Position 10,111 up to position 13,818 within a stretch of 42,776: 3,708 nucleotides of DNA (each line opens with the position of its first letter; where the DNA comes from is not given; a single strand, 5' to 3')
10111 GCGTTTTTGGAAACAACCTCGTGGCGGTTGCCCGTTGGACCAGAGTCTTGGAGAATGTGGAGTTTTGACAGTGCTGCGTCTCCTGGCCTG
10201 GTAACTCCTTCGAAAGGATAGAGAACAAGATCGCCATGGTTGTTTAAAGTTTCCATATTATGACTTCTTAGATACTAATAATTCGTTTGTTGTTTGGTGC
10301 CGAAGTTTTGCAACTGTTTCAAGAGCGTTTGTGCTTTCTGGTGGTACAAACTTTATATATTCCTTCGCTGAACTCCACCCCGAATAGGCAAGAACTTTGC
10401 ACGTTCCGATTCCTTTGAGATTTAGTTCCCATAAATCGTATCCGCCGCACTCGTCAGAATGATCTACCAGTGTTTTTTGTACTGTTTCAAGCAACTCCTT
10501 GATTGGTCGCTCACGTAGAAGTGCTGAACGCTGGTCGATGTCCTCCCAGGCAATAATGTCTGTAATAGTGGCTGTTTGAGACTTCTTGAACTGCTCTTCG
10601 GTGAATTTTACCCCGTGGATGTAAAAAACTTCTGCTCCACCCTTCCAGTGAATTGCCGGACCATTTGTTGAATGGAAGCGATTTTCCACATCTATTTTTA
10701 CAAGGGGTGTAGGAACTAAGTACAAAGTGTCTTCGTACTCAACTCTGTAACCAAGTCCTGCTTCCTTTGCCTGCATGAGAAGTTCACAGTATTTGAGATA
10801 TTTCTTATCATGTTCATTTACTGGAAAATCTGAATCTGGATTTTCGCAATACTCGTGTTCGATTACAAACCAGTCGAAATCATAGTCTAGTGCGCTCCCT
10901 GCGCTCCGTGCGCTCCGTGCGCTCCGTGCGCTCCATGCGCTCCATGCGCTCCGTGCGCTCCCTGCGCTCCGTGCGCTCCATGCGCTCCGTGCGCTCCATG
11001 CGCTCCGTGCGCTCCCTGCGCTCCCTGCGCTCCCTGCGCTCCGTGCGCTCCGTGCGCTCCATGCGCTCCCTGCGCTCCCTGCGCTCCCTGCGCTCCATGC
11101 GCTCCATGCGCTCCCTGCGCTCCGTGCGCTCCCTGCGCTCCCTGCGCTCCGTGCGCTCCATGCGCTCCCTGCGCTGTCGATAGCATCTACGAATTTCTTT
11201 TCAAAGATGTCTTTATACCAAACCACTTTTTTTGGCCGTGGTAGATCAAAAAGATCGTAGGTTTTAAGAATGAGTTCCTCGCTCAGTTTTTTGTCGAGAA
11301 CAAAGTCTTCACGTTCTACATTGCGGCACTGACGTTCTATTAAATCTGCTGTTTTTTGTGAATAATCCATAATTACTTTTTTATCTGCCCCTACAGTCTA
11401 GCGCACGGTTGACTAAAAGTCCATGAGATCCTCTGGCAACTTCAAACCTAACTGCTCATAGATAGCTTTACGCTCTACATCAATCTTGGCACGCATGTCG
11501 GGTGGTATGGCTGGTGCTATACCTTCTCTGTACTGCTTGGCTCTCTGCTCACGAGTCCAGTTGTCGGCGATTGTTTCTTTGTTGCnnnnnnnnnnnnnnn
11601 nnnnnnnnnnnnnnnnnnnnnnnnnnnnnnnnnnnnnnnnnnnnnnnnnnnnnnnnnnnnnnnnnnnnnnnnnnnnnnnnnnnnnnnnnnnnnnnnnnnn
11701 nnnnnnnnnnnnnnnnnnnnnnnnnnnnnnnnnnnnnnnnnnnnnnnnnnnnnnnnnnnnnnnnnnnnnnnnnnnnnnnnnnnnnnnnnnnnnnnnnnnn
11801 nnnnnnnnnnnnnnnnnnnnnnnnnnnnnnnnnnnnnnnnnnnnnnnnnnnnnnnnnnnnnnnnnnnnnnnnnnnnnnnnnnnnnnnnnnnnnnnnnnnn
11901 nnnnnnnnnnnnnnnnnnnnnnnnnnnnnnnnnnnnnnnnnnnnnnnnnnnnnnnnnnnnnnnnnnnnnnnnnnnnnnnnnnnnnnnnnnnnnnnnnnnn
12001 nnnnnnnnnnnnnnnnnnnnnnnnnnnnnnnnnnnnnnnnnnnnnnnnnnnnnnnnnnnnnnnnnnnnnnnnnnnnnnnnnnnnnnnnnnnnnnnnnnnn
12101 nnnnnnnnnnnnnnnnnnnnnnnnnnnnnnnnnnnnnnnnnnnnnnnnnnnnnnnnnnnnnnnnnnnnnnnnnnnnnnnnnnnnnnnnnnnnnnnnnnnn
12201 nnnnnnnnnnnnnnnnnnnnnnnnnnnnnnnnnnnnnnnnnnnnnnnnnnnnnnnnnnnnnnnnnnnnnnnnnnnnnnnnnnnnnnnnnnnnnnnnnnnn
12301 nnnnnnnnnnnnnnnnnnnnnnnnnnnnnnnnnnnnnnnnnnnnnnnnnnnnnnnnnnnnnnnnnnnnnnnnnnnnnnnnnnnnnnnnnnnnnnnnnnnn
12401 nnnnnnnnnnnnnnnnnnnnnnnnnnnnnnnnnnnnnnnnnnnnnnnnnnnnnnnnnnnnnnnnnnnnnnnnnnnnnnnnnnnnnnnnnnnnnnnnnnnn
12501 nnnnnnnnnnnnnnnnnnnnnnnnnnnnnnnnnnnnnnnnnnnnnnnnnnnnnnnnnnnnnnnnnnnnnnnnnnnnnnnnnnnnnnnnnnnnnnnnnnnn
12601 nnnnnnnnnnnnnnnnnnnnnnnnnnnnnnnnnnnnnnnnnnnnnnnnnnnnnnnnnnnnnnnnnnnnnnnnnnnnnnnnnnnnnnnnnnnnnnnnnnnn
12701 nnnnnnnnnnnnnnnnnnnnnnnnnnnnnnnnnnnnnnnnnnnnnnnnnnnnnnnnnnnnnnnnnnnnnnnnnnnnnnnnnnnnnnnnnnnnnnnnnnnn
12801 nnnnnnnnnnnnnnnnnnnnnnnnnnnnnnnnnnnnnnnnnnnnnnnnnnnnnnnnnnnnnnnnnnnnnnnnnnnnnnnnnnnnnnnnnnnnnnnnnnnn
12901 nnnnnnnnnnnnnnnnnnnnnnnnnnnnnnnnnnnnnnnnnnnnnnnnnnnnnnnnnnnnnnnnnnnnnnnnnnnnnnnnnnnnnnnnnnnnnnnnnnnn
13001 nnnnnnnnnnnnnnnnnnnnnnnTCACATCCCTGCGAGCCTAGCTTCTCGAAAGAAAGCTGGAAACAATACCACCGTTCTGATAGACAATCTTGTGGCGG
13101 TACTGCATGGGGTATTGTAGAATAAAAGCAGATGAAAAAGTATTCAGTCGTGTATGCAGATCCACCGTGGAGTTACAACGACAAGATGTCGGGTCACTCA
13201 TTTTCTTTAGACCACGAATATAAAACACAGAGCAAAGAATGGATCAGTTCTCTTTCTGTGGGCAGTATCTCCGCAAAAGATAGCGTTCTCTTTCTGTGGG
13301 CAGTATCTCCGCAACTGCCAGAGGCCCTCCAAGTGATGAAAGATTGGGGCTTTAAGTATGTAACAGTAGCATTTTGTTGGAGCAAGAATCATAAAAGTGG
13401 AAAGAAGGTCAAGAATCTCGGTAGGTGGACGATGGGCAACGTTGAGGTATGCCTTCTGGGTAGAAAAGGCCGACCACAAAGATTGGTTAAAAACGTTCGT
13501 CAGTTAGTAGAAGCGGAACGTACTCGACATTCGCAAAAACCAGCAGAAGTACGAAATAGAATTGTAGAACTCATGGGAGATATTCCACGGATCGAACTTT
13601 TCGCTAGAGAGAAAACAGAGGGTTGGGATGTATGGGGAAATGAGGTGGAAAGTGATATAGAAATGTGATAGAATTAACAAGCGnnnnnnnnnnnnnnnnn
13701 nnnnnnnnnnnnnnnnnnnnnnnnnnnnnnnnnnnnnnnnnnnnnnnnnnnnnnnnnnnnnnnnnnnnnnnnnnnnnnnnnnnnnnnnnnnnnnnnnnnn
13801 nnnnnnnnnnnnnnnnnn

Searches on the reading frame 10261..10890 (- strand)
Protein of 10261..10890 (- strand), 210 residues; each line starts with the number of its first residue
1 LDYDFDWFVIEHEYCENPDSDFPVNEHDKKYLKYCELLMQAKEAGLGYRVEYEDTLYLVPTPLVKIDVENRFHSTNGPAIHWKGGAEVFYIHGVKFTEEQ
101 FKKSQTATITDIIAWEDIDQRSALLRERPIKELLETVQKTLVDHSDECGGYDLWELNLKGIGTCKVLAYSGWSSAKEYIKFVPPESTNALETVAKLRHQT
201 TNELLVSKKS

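Call 36: find_homologous_proteins(query=window:10261-10890:-, max_evalue=0.001)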
Query window:10261-10890:- (210 aa): 156 proteins with E <= 0.001 among 328 candidates; the best 120 are listed.
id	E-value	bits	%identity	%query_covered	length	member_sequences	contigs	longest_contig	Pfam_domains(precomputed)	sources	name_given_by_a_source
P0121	1.8e-110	385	100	82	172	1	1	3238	-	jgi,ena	-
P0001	9.4e-84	298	62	100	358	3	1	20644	-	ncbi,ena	-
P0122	1.4e-55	206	60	70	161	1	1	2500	PF20530.4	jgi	jgi:hypothetical protein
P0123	9.1e-54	200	56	76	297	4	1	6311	PF20530.4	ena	-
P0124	2.0e-53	199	63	69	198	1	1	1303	PF20530.4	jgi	jgi:hypothetical protein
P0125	4.1e-53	198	65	66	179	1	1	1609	PF20530.4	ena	-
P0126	6.4e-53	197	63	69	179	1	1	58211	PF20530.4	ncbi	-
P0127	1.1e-52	196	58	79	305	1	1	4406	-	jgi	-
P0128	2.2e-52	196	52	85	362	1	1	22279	PF20530.4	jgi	-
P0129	7.7e-52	194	63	69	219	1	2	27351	PF20530.4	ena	-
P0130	1.1e-51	193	62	69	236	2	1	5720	PF20530.4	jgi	jgi:hypothetical protein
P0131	4.0e-51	191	55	80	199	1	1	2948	PF20530.4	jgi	-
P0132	1.0e-50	190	56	77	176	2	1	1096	-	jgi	jgi:hypothetical protein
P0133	1.1e-50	190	55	79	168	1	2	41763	PF20530.4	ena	-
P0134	3.8e-50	188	55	80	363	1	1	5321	PF20530.4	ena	-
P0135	1.2e-49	186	59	69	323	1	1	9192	PF20530.4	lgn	-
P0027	2.3e-49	186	50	92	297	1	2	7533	PF20530.4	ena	-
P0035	1.2e-48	183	49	91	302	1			PF20530.4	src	-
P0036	1.2e-48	183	49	91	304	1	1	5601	PF20530.4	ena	-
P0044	2.1e-48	182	51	92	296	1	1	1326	PF20530.4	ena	-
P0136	5.5e-48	181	50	88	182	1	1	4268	PF20530.4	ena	-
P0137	7.4e-48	181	58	72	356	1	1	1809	PF20530.4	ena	-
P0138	7.9e-48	181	53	79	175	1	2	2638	PF20530.4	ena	-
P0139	9.9e-48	180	49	87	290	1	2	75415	PF20530.4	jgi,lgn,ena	jgi:hypothetical protein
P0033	1.0e-47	180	46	97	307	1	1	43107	PF20530.4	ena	-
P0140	1.4e-47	180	49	86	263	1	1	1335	PF20530.4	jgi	jgi:hypothetical protein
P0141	2.7e-47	179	48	86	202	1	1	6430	PF20530.4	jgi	jgi:hypothetical protein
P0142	3.8e-47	178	51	80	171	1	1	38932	PF20530.4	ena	-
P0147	5.1e-46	175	47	92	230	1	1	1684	PF20530.4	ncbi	ncbi:MAG: hypothetical protein AABY22_36625, partial [Nanoarchaeota archaeon]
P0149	1.0e-45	174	58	68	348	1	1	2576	PF20530.4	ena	-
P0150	1.3e-45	173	52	79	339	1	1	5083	PF20530.4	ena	-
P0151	1.4e-45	173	49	90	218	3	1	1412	PF20530.4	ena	-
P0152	2.0e-45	173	50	79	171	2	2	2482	PF20530.4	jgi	-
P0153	2.6e-45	172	49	80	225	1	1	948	PF20530.4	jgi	jgi:hypothetical protein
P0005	4.8e-45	172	49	91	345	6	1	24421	PF20530.4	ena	-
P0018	3.4e-44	169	68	48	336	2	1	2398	PF20530.4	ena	-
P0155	6.6e-44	168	47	86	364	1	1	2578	PF20530.4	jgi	-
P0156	1.3e-42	164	45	88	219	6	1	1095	PF20530.4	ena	-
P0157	1.4e-42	163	45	97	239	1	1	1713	PF20530.4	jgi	jgi:hypothetical protein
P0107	2.9e-42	162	45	88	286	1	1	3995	PF20530.4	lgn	-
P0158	6.4e-42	161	49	79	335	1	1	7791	PF20530.4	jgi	jgi:hypothetical protein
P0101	3.4e-41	159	47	88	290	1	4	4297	PF20530.4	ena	-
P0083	8.0e-41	158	46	92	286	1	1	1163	PF20530.4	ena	-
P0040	3.1e-40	156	70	49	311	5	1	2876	PF20530.4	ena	-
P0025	1.4e-39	154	44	98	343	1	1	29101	PF20530.4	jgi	jgi:hypothetical protein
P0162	1.6e-39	153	43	79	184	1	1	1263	PF20530.4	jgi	-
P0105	3.8e-39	152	42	92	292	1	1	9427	PF20530.4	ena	-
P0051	6.1e-39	152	47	92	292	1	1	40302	PF20530.4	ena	-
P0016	8.0e-39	151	47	92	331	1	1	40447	PF20530.4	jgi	-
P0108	3.3e-38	149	42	92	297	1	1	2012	PF20530.4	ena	-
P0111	2.3e-37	146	44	92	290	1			PF20530.4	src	-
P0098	2.6e-37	146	44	92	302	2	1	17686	PF20530.4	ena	-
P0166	8.3e-37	145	39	86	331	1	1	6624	PF20530.4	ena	-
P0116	1.7e-35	140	44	93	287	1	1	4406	PF20530.4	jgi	jgi:hypothetical protein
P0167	1.2e-34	138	42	92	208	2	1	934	PF20530.4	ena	-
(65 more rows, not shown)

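Call 39: find_encoding_contigs(protein=P0134, flank=3000, max_places=2)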
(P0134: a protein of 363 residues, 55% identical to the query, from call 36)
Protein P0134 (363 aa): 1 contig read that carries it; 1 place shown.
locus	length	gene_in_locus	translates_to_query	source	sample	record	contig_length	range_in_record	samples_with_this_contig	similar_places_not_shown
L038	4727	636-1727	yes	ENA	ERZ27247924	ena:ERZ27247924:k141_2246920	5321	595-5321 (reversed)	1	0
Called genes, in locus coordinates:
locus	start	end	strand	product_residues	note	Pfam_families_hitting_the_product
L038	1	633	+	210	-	?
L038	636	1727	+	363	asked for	PF20530:DUF6745 (weak)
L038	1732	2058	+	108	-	-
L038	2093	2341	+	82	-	-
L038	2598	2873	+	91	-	-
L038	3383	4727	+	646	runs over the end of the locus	?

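Call 40: find_encoding_contigs(protein=P0137, flank=3000, max_places=2)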
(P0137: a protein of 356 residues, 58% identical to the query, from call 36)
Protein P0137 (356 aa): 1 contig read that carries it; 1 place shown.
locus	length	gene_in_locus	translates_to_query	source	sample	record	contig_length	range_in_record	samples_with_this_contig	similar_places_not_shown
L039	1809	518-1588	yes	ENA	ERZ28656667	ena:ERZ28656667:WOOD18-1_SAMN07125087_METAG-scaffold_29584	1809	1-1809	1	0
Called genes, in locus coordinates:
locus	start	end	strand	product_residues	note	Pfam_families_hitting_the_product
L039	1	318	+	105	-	?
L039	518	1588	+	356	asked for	PF20530:DUF6745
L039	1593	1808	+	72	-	?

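Call 41: find_encoding_contigs(protein=P0155, flank=3000, max_places=2)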
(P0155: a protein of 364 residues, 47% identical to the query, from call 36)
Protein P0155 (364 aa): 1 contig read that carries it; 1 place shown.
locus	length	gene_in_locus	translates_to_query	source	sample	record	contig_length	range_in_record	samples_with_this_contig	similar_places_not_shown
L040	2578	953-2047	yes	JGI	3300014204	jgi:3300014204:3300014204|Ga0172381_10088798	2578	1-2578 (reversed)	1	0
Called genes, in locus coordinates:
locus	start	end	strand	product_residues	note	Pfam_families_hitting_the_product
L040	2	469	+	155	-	?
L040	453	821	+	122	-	-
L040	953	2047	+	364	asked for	PF20530:DUF6745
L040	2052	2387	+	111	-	-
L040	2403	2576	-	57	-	?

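Call 43: find_encoding_contigs(protein=P0121, flank=4000, max_places=4)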
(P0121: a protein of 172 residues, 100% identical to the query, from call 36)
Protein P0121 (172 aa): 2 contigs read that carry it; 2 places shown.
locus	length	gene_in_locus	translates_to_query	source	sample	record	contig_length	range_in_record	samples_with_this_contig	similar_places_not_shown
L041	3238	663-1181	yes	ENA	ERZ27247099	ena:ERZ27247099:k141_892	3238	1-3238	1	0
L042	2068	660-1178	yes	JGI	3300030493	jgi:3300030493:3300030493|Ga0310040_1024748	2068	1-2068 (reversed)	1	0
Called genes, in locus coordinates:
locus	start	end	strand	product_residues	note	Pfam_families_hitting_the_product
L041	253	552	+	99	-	-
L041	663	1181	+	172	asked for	-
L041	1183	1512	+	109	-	-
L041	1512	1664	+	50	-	-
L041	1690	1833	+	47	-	-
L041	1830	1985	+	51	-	-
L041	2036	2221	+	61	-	-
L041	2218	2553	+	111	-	-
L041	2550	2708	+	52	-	-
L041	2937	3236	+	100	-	?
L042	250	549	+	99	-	-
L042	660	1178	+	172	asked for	-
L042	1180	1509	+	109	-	-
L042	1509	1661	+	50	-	-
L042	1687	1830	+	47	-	-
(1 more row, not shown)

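Call 60: search_protein_families(library=pfam, proteins=[P0128, P0134, P0139], max_evalue=1)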
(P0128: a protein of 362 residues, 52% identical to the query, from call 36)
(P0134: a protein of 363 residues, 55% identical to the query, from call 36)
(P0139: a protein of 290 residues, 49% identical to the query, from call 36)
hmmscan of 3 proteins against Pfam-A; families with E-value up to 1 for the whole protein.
P0128 (362 aa): 2 families
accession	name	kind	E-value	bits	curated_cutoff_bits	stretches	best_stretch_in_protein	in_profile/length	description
PF20530.3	DUF6745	-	9e-15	55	27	1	186-315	28-154/206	Domain of unknown function (DUF6745)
PF03036.21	Perilipin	-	0.27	10.7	33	1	85-130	127-171/403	Perilipin family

P0134 (363 aa): 8 families
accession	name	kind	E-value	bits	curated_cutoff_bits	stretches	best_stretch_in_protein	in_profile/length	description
PF20530.3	DUF6745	-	9e-06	25.5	27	1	187-311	28-149/206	Domain of unknown function (DUF6745)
PF10737.14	GerPC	-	0.00034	21.1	22.4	1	74-160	64-150/174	Spore germination protein GerPC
PF05696.16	DUF826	-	0.0032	18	25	1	82-113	19-50/75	Protein of unknown function (DUF826)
PF11123.14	DNA_Packaging_2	-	0.0095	16.4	27.5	1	60-101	29-69/79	DNA packaging protein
PF05698.19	Trigger_C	-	0.29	11.6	22.7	0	120-151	4-35/162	Bacterial trigger factor protein (TF) C-terminus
PF00771.25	FHIPEP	-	0.61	8.9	29.1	1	79-157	538-615/657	FHIPEP family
PF05003.17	DUF668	-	0.81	10.6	24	0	103-153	26-77/89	Protein of unknown function (DUF668)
PF06763.17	Minor_tail_Z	-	0.92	9.7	23.9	0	87-118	154-185/190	Prophage minor tail protein Z (GPZ)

P0139 (290 aa): 2 families
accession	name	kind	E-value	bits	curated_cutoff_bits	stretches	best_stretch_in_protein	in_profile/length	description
PF20530.3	DUF6745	-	6.4e-08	32.6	27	1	90-217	14-132/206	Domain of unknown function (DUF6745)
PF10005.14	Zn_ribbon_DZR_6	-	0.2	12.8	23.4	1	158-200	10-51/93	zinc-ribbon domain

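Call 61: search_protein_representatives(alignment_id=A3)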
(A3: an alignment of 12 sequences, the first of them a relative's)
Query: 12 sequences, 342 profile positions. Proteins with E-value up to 0.001 (for the whole library): 8626; up to 1e-10: 4737; up to 1e-30: 597. The best 150 are listed.
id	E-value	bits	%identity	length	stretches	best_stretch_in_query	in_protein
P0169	8.1e-145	499.1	-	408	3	85-342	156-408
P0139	1.8e-98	346.7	-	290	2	119-342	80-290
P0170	1.3e-95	337.3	-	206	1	133-342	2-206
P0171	1.3e-92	327.4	-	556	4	81-277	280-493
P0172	4.8e-90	319.0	-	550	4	81-258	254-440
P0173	4.4e-89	315.8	-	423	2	80-317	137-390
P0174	1.6e-85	304.1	-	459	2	61-337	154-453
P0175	4.7e-85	302.6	-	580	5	71-317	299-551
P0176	2.6e-82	293.6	-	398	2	81-291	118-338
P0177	5.4e-81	289.2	-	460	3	81-256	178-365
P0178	5.0e-77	276.2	-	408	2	64-299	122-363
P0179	7.4e-75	269.1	-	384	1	1-278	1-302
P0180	9.6e-75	268.7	-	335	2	73-263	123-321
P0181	7.6e-74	265.7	-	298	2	81-229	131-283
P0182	1.1e-73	265.2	-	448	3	81-314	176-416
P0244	1.2e-48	182.9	-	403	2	68-336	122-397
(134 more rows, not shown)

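Call 81: find_encoding_contigs(protein=P0244, flank=2500, max_places=1)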
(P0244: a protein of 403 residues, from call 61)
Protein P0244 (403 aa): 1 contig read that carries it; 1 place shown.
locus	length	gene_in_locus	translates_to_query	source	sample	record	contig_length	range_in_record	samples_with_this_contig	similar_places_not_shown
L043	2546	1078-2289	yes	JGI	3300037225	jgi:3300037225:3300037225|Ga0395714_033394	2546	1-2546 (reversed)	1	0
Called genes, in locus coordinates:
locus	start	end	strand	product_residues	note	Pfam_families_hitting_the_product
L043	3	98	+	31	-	?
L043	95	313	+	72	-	-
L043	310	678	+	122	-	PF04266:ASCH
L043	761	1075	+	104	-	-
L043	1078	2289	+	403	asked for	PF20530:DUF6745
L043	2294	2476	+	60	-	-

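Call 82: find_encoding_contigs(protein=P0171, flank=2500, max_places=1)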
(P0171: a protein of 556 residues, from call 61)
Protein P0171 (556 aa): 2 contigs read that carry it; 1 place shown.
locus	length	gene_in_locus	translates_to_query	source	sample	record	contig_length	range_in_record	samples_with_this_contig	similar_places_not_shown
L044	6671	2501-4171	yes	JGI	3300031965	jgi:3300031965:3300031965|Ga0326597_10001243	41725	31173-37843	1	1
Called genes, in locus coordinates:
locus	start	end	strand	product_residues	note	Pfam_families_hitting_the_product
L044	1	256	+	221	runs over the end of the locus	-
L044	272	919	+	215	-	-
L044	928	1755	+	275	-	-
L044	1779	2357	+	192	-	-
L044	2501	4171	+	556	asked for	PF20530:DUF6745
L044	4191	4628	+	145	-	-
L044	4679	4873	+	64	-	-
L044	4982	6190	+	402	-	PF01139:RtcB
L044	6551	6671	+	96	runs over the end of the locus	-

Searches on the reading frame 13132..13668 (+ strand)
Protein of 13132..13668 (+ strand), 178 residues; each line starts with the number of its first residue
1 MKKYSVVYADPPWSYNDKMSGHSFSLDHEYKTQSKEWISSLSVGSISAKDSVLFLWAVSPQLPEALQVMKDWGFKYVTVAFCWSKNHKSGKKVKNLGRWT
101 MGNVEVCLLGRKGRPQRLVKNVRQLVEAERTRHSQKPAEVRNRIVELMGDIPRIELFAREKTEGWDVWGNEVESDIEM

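Call 25: search_protein_families(library=pfam, proteins=[window:13132-13668:+], max_evalue=0.01)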
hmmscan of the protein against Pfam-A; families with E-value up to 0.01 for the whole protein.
window:13132-13668:+ (178 aa): 1 family
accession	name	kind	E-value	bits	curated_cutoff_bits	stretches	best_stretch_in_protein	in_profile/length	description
PF05063.20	MT-A70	-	6.3e-26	91.8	23.9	1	4-171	1-172/172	MT-A70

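Call 26: search_protein_families(library=phrogs, proteins=[window:13132-13668:+], max_evalue=0.01)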
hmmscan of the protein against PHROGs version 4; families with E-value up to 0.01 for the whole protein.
window:13132-13668:+ (178 aa): 5 families
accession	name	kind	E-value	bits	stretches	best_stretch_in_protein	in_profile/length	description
phrog_359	-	other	1.2e-73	249.5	1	1-175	119-297/329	DNA methyltransferase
phrog_10837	-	unknown function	3.7e-42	144.6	1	55-174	1-124/139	-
phrog_21315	-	unknown function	1.7e-35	123.8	1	2-173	238-408/415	-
phrog_15877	-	other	4.5e-19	70.1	1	2-134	3-139/152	DNA methyltransferase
phrog_16888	-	unknown function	1.6e-08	35.3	1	145-173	1-29/67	-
